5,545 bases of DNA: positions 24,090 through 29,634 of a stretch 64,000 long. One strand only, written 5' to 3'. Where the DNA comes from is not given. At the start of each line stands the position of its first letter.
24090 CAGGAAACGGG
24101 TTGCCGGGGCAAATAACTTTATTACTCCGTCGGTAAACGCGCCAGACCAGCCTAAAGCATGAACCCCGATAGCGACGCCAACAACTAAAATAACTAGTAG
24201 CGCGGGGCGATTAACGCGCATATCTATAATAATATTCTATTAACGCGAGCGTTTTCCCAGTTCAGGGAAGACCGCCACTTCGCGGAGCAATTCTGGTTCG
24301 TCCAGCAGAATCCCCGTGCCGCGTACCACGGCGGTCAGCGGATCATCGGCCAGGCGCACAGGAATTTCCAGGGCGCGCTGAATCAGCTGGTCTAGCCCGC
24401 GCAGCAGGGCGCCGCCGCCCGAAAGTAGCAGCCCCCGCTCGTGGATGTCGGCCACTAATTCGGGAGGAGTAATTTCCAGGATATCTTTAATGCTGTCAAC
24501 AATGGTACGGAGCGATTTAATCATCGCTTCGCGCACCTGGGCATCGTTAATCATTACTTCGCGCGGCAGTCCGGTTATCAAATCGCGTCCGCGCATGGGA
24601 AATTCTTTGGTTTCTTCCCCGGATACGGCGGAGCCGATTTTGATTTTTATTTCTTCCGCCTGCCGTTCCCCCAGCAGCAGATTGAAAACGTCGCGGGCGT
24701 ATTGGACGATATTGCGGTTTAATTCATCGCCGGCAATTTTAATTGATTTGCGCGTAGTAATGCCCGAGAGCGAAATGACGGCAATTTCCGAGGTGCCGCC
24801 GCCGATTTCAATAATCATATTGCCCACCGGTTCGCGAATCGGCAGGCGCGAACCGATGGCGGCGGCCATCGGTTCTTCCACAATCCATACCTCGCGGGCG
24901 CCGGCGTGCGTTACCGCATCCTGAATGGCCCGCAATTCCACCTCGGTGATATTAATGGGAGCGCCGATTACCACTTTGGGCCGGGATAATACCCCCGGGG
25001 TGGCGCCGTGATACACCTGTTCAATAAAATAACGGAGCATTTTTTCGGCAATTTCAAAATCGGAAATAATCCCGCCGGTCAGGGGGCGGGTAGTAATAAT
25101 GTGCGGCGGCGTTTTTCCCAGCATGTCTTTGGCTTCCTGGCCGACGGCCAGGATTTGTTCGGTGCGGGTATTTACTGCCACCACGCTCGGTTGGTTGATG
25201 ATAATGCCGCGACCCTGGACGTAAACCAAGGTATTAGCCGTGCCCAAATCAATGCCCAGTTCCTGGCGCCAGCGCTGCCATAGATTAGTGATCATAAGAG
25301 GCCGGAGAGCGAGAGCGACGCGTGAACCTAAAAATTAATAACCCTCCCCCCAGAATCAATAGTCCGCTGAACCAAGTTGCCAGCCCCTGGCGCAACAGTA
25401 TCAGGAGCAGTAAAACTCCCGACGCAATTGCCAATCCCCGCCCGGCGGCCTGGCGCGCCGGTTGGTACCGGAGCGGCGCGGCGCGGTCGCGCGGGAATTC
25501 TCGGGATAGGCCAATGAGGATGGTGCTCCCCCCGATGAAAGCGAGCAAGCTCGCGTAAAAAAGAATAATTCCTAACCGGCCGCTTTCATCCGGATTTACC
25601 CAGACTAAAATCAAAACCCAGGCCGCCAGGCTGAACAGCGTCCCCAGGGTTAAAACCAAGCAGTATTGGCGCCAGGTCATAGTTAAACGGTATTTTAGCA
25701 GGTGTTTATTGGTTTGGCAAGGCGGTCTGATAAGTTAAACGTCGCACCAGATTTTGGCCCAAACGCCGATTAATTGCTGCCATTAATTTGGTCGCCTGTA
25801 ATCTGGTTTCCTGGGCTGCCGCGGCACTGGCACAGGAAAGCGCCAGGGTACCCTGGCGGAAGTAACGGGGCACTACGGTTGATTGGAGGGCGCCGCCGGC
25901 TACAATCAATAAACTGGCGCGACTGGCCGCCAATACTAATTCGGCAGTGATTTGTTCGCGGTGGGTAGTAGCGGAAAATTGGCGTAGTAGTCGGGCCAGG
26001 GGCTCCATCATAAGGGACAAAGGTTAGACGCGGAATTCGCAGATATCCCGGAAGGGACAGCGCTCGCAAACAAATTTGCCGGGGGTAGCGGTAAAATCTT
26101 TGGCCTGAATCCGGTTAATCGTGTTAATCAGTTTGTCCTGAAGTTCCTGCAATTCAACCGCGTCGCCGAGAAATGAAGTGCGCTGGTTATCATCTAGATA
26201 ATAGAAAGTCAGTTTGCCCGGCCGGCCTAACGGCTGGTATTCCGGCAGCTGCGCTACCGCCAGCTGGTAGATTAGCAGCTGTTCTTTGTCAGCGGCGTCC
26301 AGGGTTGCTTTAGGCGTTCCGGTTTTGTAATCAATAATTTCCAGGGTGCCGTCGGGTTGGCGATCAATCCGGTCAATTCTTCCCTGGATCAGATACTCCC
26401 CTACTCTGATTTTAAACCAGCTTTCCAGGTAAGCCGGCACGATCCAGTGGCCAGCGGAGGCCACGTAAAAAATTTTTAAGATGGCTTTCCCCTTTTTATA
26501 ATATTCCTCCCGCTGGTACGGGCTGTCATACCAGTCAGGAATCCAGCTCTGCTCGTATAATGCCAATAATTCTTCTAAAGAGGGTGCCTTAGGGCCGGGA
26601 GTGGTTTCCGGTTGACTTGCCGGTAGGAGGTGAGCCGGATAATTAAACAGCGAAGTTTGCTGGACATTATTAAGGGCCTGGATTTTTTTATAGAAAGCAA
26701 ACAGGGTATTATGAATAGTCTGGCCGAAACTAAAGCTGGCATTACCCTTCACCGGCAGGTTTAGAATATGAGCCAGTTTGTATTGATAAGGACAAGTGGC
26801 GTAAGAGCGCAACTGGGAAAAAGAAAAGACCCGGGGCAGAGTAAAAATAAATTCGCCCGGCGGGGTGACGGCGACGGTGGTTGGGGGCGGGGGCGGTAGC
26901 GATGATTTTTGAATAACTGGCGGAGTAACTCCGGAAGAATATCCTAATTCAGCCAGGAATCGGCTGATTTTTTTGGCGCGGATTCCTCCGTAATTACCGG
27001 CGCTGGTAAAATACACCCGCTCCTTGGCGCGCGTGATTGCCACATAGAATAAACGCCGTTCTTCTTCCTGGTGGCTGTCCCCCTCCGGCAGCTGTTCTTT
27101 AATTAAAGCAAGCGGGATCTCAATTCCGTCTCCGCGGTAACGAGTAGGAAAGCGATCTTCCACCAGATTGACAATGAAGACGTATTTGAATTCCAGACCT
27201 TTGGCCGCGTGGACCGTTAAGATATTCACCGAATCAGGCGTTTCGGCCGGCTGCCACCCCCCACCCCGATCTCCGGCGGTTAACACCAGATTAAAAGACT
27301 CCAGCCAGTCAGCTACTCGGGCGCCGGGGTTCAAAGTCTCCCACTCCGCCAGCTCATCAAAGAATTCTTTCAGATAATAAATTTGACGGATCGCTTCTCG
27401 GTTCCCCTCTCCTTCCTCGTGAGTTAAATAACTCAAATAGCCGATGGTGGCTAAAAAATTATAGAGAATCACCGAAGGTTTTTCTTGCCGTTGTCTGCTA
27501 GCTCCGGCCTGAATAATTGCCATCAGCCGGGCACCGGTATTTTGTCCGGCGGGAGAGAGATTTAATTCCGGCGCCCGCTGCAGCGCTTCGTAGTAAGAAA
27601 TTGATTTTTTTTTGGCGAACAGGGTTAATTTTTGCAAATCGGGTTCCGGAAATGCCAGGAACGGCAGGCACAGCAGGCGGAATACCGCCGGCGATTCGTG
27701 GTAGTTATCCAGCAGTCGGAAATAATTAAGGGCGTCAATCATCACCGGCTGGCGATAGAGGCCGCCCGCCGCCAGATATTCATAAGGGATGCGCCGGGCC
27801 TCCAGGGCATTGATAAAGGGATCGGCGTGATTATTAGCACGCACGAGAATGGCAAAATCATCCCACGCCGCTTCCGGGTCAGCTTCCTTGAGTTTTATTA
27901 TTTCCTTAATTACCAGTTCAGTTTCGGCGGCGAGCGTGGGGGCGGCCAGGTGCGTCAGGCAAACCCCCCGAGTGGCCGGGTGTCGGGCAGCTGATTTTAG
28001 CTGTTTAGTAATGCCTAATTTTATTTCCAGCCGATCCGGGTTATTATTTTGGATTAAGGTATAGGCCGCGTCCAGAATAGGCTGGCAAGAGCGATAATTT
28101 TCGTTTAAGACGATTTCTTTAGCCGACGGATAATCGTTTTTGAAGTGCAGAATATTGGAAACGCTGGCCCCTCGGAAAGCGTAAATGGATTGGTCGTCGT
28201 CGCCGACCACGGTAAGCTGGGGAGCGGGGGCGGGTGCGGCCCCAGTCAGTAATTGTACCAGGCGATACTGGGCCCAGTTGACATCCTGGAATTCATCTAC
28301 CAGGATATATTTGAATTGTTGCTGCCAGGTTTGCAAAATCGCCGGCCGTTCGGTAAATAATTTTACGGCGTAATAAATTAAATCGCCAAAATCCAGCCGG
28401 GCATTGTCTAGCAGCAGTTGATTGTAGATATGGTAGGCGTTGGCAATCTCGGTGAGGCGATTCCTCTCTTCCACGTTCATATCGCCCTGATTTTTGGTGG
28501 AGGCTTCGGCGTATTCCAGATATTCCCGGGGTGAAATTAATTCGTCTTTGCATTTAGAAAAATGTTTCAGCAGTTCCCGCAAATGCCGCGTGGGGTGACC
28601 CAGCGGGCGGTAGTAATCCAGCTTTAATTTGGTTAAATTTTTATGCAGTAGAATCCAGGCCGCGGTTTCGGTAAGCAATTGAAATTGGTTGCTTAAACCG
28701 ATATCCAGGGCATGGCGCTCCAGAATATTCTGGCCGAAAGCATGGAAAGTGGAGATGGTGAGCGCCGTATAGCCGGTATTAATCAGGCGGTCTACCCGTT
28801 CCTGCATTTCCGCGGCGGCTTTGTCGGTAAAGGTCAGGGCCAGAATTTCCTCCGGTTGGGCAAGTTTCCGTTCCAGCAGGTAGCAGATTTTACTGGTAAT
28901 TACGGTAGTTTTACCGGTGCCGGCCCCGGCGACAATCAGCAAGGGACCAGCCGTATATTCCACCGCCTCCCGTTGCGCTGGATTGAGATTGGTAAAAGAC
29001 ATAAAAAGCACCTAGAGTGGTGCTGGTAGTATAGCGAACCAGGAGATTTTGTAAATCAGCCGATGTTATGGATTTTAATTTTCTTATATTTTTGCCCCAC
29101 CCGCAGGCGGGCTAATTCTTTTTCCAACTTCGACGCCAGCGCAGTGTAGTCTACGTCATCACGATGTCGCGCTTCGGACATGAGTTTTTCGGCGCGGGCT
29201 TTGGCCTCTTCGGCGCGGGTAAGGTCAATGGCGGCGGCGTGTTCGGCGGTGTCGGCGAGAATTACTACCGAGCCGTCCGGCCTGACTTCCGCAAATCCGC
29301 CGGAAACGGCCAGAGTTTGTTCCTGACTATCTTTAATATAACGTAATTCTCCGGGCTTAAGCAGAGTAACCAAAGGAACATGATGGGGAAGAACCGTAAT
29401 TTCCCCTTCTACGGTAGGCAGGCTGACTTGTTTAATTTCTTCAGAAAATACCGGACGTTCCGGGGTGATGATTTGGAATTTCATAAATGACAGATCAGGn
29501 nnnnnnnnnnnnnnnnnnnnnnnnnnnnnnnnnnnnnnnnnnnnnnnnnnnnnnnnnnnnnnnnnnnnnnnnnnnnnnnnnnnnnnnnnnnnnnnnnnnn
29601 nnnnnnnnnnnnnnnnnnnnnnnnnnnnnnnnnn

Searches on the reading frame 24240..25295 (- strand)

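Call 44: search_protein_families(library=pfam, proteins=[window:24240-25295:-], max_evalue=0.001)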
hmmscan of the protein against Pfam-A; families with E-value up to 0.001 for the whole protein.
window:24240-25295:- (351 aa): 4 families
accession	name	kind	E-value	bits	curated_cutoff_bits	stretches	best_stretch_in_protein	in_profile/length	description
PF06723.19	MreB_Mbl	-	7.8e-133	442.8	27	1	11-336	2-324/327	MreB/Mbl protein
PF14450.12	FtsA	-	1.1e-11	45.7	31.8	1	161-318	2-112/127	Cell division protein FtsA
PF00012.26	HSP70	-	1.9e-07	30.2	20.6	1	107-204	135-238/599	Hsp70 protein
PF00022.25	Actin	-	3.2e-06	26.4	27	1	34-202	29-189/410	Actin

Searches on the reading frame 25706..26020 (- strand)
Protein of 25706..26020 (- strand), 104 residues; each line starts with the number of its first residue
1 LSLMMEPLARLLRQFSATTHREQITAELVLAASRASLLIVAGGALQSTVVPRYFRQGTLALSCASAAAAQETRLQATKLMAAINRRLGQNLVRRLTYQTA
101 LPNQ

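Call 44: search_protein_families(library=pfam, proteins=[window:25706-26020:-], max_evalue=0.001)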
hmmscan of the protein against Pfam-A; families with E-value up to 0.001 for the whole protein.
window:25706-26020:- (104 aa): 1 family
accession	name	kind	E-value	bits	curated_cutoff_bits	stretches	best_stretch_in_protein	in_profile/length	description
PF05258.17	DciA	-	5.1e-11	43.1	24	1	8-95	2-87/89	Dna[CI] antecedent, DciA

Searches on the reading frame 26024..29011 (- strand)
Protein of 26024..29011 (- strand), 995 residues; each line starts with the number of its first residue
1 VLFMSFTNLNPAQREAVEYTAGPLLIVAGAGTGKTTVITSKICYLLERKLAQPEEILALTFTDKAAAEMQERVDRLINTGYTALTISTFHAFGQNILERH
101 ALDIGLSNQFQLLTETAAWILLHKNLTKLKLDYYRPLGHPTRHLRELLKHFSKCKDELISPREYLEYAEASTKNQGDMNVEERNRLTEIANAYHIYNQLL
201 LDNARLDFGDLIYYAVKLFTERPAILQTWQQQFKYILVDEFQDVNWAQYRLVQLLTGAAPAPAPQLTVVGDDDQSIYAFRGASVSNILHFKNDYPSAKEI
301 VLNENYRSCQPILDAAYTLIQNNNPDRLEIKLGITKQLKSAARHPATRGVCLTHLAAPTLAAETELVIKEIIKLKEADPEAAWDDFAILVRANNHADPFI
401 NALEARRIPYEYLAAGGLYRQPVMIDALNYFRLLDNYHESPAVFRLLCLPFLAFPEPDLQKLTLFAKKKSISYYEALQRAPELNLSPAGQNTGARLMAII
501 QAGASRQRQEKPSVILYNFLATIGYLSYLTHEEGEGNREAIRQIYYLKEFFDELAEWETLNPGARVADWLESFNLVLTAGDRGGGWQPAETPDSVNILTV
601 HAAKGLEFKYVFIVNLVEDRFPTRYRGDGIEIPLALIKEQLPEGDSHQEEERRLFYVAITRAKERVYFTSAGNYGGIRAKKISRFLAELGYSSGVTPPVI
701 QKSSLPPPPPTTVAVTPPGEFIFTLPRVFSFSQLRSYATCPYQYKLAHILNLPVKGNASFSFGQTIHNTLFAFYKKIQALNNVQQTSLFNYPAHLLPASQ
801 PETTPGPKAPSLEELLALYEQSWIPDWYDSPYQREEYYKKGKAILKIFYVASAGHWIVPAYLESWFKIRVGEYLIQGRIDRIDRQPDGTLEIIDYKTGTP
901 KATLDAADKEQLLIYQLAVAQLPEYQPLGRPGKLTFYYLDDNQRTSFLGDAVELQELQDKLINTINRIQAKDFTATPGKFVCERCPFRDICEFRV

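Call 17: search_protein_families(library=pfam, proteins=[window:26024-29011:-])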
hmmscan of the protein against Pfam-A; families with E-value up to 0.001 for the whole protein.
window:26024-29011:- (995 aa): 8 families
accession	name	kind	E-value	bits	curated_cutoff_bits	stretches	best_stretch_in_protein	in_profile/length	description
PF00580.27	UvrD-helicase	-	1.1e-80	271.6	23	1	9-295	1-271/271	UvrD/REP helicase N-terminal domain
PF13361.12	UvrD_C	-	9.1e-47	160.6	25.6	1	300-670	1-347/350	UvrD-like helicase C-terminal domain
PF12705.13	PDDEXK_1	-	7.5e-38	131.3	22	1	729-992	2-247/247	PD-(D/E)XK nuclease superfamily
PF13245.12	AAA_19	-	1.3e-24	87.3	25.1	1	13-280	1-134/134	AAA domain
PF13538.12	UvrD_C_2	-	3.6e-12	46.4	27.4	2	644-668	25-51/52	UvrD-like helicase C-terminal domain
PF13604.12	AAA_30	-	2.5e-08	34.3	27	1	9-74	2-67/191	AAA domain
PF01443.25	Viral_helicase1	-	6.9e-05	23.2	21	0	597-668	179-226/228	Viral superfamily 1 RNA helicase core domain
PF01930.23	Cas_Cas4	-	0.00073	20.1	22.7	0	876-991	53-158/160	Domain of unknown function DUF83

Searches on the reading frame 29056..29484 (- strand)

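Call 44: search_protein_families(library=pfam, proteins=[window:29056-29484:-], max_evalue=0.001)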
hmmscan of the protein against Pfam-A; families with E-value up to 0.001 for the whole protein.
window:29056-29484:- (142 aa): 2 families
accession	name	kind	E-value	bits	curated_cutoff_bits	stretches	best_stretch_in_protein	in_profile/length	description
PF02823.21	ATP-synt_DE_N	-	5.9e-28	97.1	27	1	1-80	1-80/80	ATP synthase, Delta/Epsilon chain, beta-sandwich domain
PF00401.25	ATP-synt_DE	-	9.6e-08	32.5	24.6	1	86-129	3-45/47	ATP synthase, Delta/Epsilon chain, long alpha-helix domain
